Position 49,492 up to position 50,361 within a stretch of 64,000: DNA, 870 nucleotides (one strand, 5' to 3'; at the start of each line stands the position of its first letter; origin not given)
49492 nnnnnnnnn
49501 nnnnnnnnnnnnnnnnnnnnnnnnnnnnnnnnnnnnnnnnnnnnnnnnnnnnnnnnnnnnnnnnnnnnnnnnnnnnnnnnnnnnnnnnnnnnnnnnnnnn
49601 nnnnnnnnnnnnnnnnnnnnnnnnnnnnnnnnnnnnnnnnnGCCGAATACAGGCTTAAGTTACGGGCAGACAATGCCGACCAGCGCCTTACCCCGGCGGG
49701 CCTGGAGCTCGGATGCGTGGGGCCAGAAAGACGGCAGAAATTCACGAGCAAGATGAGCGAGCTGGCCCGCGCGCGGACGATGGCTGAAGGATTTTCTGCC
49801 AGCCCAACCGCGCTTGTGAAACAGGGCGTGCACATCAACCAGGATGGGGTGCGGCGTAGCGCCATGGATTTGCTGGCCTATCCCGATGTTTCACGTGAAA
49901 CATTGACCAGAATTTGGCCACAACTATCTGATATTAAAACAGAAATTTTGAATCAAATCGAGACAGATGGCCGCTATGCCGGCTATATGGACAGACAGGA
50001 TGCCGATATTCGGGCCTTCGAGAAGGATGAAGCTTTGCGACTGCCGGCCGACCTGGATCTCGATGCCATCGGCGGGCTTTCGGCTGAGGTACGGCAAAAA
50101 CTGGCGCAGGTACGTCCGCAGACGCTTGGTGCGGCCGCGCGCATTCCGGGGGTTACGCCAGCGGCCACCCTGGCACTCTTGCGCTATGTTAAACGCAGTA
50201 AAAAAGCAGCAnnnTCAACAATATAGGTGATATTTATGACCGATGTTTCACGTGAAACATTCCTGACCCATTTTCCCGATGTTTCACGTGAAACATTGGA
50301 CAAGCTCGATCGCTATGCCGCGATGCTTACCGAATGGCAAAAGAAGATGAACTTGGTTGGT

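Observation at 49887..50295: Three perfect parS sites embedded in mnmG and rsmG coding sequence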

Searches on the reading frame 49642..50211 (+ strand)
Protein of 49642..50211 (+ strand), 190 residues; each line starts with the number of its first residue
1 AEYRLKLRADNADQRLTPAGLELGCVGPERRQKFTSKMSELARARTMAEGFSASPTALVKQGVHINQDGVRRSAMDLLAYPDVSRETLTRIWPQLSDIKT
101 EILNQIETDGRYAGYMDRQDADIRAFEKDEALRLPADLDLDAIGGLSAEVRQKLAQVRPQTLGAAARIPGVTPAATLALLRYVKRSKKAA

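Call 51: find_homologous_proteins(query=window:49642-50211:+)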
Query window:49642-50211:+ (190 aa): 3754 proteins with E <= 0.001 among 4779 candidates; the best 120 are listed.
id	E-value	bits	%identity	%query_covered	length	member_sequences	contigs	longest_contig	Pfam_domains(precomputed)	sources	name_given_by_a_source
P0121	5.2e-72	260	65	98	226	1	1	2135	PF21680.3,PF13932.16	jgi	jgi:tRNA uridine 5-carboxymethylaminomethyl modification enzyme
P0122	8.4e-72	259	63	100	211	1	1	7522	PF21680.3,PF13932.16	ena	-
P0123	3.7e-71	257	63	100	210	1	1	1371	PF21680.3,PF13932.16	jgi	jgi:tRNA uridine 5-carboxymethylaminomethyl modification enzyme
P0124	8.8e-71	256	63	100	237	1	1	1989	PF21680.3,PF13932.16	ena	-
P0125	8.6e-70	252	63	98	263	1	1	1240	PF21680.3,PF01134.29,PF13932.16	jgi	jgi:tRNA uridine 5-carboxymethylaminomethyl modification enzyme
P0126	9.5e-70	252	63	98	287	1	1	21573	PF21680.3,PF01134.29,PF13932.16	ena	-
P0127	1.3e-69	252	64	97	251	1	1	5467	PF21680.3,PF01134.29,PF13932.16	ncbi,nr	ncbi:MAG TPA: FAD-dependent oxidoreductase, partial [Azospirillaceae bacterium]|nr:FAD-dependent oxi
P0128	5.5e-69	250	62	100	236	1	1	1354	PF21680.3,PF13932.16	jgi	jgi:tRNA uridine 5-carboxymethylaminomethyl modification enzyme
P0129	5.7e-68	246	64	99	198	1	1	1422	PF21680.3,PF13932.16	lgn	-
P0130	7.4e-68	246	61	98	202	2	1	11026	PF21680.3,PF13932.16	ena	-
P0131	1.3e-67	245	60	96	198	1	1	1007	PF21680.3,PF13932.16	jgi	jgi:tRNA uridine 5-carboxymethylaminomethyl modification enzyme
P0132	1.4e-67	245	61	98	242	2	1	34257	PF21680.3,PF13932.16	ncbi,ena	-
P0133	1.7e-67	245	61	99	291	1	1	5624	PF21680.3,PF01134.29,PF13932.16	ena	-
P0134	1.8e-67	245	63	100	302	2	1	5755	PF21680.3,PF01134.29,PF13932.16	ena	-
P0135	2.5e-67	244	61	99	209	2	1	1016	PF21680.3,PF13932.16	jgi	-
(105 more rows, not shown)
